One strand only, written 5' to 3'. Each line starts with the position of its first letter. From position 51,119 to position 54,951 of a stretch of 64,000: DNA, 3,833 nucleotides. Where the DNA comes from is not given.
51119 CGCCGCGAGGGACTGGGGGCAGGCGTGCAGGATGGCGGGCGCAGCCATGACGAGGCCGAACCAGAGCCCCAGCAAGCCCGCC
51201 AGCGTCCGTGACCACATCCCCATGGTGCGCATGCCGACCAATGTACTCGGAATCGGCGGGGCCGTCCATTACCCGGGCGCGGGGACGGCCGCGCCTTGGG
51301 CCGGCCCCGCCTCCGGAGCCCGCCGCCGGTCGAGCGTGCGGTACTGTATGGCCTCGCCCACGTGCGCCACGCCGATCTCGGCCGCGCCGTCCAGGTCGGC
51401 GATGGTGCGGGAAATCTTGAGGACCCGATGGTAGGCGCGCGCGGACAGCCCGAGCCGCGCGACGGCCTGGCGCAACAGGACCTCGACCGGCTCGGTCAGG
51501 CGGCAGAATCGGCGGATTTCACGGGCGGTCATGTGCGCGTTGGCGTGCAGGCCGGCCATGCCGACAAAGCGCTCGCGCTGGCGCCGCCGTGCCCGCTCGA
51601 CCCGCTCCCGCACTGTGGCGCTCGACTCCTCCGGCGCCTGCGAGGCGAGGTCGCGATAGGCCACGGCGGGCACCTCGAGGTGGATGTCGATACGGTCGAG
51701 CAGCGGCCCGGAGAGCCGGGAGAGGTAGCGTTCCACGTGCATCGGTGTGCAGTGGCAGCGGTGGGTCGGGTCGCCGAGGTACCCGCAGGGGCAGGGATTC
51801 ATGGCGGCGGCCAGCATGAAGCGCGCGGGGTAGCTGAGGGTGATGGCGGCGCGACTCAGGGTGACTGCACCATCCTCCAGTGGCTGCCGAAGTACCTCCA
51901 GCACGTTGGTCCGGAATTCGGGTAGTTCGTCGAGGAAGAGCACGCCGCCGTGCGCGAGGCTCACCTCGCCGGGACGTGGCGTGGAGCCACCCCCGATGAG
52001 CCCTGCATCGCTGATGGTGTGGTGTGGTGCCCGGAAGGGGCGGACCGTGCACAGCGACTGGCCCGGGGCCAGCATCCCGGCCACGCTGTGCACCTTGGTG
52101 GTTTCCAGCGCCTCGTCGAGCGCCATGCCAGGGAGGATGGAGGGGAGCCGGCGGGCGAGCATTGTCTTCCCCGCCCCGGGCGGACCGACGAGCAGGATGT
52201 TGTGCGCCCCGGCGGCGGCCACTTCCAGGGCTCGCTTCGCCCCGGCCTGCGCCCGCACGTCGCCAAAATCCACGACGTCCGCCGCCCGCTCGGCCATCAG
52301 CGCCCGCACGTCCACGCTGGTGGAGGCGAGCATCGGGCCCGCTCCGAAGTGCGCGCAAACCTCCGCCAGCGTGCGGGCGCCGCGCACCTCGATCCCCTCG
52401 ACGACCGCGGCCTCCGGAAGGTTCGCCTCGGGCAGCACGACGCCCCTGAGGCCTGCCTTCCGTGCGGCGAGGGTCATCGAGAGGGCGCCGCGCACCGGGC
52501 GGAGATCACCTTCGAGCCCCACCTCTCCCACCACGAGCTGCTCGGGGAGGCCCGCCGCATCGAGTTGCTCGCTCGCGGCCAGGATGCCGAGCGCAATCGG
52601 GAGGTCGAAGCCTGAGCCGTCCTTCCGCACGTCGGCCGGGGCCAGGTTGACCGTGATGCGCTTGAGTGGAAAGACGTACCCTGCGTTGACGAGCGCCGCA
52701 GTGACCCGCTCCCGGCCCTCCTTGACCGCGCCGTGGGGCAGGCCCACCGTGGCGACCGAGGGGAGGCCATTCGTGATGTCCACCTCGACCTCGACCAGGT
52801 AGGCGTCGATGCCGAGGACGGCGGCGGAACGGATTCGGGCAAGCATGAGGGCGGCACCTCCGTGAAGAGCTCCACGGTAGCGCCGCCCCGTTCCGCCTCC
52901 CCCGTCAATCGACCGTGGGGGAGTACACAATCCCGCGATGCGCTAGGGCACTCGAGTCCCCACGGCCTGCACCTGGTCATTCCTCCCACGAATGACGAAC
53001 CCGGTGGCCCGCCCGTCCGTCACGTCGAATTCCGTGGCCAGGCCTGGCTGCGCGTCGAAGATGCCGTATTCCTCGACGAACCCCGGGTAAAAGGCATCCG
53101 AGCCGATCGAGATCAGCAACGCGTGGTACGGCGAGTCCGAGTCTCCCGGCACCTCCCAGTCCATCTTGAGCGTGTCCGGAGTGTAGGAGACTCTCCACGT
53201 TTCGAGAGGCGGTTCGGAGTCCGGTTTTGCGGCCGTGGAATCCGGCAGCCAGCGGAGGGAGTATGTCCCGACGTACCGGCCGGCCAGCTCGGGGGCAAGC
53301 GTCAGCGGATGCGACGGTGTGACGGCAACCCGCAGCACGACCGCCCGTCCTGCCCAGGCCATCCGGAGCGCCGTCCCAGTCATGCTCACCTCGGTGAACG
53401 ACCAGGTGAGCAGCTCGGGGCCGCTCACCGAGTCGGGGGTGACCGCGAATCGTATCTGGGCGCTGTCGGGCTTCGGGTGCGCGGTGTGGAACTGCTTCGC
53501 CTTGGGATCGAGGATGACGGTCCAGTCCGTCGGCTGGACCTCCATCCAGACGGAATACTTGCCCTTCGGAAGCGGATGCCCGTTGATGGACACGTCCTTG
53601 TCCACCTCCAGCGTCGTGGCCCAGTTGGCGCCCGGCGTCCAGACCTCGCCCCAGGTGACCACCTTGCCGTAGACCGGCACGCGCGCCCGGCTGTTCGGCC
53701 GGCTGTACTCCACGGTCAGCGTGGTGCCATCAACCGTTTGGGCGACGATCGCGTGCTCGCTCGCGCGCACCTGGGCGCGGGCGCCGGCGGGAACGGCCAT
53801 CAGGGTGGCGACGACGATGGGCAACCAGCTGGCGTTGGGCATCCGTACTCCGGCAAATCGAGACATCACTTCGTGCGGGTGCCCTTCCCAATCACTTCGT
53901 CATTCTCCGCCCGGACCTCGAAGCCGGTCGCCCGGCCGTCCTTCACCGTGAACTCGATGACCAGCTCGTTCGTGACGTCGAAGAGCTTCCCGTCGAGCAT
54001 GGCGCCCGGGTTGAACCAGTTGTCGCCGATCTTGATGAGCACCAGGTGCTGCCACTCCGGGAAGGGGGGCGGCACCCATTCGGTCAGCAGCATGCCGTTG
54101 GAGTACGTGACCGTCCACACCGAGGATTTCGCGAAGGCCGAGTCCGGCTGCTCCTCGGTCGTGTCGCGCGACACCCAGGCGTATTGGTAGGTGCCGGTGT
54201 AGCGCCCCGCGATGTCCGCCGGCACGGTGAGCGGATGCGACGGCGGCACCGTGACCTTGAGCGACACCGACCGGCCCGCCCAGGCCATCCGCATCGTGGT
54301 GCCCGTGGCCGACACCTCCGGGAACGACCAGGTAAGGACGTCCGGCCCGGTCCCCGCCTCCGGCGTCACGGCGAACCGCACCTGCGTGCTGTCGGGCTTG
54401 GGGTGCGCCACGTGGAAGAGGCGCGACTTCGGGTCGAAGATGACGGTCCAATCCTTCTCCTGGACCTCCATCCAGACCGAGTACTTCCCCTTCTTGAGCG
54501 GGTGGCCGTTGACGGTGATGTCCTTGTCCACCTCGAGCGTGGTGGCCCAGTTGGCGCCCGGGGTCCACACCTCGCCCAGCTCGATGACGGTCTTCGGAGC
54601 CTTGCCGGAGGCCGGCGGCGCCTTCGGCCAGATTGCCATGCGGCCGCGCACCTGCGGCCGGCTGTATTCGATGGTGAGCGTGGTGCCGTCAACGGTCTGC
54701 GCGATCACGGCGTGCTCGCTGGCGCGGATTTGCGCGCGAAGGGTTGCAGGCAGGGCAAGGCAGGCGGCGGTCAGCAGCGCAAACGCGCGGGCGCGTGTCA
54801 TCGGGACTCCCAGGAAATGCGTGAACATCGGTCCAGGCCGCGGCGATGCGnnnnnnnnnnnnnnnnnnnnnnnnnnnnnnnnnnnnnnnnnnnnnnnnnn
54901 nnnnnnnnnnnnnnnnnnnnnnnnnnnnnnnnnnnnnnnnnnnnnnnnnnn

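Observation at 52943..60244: Co-directional cluster: giant polytopic sensor kinase, Cys-rich Tat-exported protein and three DUF2911 paralogs, all of unknown function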

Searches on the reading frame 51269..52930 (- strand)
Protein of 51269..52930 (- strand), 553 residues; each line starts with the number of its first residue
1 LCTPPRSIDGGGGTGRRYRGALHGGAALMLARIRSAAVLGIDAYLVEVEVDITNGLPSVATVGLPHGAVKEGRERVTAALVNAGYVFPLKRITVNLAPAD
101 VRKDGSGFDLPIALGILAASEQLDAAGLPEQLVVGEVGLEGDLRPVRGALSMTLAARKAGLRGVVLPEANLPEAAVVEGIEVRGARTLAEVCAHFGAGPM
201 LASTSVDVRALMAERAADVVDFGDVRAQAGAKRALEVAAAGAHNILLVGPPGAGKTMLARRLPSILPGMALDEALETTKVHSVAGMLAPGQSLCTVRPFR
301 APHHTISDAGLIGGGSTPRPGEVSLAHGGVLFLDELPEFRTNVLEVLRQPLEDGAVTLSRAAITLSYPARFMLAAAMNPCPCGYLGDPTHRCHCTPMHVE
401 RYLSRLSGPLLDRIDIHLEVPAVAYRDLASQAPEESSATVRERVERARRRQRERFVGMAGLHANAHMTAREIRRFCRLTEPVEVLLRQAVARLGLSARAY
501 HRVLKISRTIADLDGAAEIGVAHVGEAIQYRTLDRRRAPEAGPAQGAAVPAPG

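Call 3: search_protein_families(library=pfam, proteins=[window:51269-52930:-], max_evalue=0.01)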
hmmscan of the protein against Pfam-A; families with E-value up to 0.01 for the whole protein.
window:51269-52930:- (553 aa): 16 families
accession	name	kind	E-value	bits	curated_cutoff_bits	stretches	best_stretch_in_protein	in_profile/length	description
PF01078.27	Mg_chelatase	-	3.8e-93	311.1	20.3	1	221-426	1-205/207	Magnesium chelatase, subunit ChlI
PF13541.12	ChlI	-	5.2e-43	146.2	27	1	48-170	1-121/121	Subunit ChlI of Mg-chelatase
PF13335.12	Mg_chelatase_C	-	1.1e-32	112.8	26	1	434-531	1-94/94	Magnesium chelatase, subunit ChlI C-terminal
PF00493.29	MCM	-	9.7e-09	35.1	23.3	1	320-384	114-178/224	MCM P-loop domain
PF07728.20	AAA_5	-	1.6e-08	35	22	1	244-266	1-23/139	AAA domain (dynein-related subfamily)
PF00158.32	Sigma54_activat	-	6.5e-06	26.4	20.2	0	314-356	80-122/168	Sigma-54 interaction domain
PF13191.12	AAA_16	-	0.00017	22.6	32.6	1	233-265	14-47/167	AAA ATPase domain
PF05362.19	Lon_C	-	0.00022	21.3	21.1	1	95-174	99-176/205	Lon protease (S16) C-terminal proteolytic domain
PF05496.18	RuvB_N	-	0.00047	20.4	27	0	243-260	34-51/159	Holliday junction DNA helicase RuvB P-loop domain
PF13401.12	AAA_22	-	0.00048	20.9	27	1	242-267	5-30/130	AAA domain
PF07724.20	AAA_2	-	0.002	18.6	27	0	244-359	5-107/166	AAA domain (Cdc48 subfamily)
PF00004.35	AAA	-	0.0028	18.5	21.2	0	245-262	1-18/131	ATPase family associated with various cellular activities (AAA)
PF20030.5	bpMoxR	-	0.0028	17.2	27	0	235-271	24-60/205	MoxR domain in the MoxR-vWA-beta-propeller ternary systems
PF13671.12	AAA_33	-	0.0054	17.5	27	0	245-267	2-24/143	AAA domain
PF01695.23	IstB_IS21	-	0.009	16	24.1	0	242-260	92-110/238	IstB-like ATP binding protein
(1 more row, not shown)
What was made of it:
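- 51269..52846 (-): comM/yifB (Mg-chelatase-like AAA+). Conserved downstream neighbour of the kinase. Pfam match (call 3).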

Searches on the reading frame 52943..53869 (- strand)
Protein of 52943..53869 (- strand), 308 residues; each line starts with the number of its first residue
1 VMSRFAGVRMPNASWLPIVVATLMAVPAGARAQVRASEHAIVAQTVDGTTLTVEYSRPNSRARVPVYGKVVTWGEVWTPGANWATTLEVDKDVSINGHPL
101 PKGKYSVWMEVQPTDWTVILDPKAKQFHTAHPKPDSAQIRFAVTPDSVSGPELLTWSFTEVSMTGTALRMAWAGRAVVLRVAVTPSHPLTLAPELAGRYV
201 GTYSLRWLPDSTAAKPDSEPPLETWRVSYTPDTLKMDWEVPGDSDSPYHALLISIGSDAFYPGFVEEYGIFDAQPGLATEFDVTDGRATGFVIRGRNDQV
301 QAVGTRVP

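Call 3: search_protein_families(library=pfam, proteins=[window:52943-53869:-], max_evalue=0.01)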
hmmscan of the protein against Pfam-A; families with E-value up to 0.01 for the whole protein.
window:52943-53869:- (308 aa): 1 family
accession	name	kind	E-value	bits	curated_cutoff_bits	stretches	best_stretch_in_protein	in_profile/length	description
PF11138.13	DUF2911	-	6.2e-34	117.4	27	1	37-179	1-143/145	Protein of unknown function (DUF2911)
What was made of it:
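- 52943..53869 (-): DUF2911 paralogue gamma (third position). Start codon ambiguous: 53869, 53866 or 53842. Pfam 6e-34 (call 3).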

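Call 9: search_protein_families(library=ncbifam, proteins=[window:52943-53869:-], max_evalue=0.01)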
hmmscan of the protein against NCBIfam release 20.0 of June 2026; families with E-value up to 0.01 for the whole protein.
window:52943-53869:- (308 aa): 0 families

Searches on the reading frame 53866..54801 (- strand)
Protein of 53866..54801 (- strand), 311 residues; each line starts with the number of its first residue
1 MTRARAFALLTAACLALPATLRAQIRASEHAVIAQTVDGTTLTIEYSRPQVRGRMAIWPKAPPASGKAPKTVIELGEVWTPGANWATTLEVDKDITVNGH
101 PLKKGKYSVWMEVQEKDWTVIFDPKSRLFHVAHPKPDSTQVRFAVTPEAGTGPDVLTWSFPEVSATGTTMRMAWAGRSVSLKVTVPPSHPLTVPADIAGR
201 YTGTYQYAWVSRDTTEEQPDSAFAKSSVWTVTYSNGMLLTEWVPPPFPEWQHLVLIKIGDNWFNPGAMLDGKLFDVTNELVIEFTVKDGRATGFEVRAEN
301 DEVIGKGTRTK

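Call 3: search_protein_families(library=pfam, proteins=[window:53866-54801:-], max_evalue=0.01)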
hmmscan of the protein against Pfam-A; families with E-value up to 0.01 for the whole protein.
window:53866-54801:- (311 aa): 1 family
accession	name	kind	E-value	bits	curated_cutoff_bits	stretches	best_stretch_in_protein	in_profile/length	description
PF11138.13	DUF2911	-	5.5e-31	107.8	27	1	28-183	1-145/145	Protein of unknown function (DUF2911)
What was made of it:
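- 53866..54801 (-): DUF2911 paralogue beta (second position). Pfam 5.5e-31 (call 3).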

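Call 9: search_protein_families(library=ncbifam, proteins=[window:53866-54801:-], max_evalue=0.01)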
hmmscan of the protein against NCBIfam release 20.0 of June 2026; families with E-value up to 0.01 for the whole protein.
window:53866-54801:- (311 aa): 0 families

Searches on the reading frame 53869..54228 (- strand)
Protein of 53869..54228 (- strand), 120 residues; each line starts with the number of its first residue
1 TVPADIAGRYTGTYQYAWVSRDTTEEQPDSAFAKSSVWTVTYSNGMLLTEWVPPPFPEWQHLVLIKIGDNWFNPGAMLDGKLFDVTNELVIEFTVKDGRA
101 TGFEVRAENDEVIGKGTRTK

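Call 51: search_protein_families(library=pfam, proteins=[window:53869-54228:-], max_evalue=10)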
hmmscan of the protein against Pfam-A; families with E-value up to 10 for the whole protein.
seq(120 aa): 1 family
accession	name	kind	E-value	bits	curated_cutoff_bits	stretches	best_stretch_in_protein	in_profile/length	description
PF11954.13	DUF3471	-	0.075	13.9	29.3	1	2-107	7-90/103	Domain of unknown function (DUF3471)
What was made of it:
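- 53866..54801 (-): Its C-terminal domain weakly matches DUF3471 at E 0.075 (call 51).
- Tried and rejected: Pfam on the DUF2911 C-terminal domains gave only one weak DUF3471 hit (call 51).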
